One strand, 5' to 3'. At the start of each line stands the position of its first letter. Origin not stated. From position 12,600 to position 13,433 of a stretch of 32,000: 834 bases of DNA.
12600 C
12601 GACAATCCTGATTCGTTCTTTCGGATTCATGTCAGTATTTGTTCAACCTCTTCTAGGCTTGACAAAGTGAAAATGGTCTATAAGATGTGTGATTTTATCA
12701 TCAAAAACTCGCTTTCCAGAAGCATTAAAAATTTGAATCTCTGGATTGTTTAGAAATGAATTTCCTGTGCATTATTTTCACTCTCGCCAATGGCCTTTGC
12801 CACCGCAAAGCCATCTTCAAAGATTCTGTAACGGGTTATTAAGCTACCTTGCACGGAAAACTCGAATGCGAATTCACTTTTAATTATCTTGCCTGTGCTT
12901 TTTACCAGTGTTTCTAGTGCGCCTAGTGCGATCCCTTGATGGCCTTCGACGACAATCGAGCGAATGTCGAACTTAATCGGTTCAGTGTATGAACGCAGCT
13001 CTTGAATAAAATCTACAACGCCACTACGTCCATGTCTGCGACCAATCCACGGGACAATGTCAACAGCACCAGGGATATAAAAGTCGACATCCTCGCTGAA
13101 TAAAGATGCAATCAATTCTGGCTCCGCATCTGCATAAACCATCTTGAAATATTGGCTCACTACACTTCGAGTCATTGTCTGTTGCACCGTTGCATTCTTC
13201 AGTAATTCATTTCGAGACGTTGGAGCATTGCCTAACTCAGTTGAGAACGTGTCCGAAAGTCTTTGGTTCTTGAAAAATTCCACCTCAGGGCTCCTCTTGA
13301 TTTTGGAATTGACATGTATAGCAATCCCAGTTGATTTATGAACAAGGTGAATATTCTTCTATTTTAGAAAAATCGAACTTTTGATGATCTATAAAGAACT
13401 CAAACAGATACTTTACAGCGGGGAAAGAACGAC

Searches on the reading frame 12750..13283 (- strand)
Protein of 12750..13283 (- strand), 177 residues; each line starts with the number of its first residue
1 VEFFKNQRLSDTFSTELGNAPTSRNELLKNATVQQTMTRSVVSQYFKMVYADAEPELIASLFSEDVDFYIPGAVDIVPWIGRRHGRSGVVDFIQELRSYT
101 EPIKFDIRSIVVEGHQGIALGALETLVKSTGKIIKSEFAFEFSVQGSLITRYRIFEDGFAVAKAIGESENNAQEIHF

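Call 65: search_protein_families(library=pfam, proteins=[window:12750-13283:-], max_evalue=0.001)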
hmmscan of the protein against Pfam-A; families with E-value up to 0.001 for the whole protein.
window:12750-13283:- (177 aa): 1 family
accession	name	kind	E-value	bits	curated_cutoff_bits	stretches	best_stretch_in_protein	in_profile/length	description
PF12680.13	SnoaL_2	-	5.7e-10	40.2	27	1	42-152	1-102/102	SnoaL-like domain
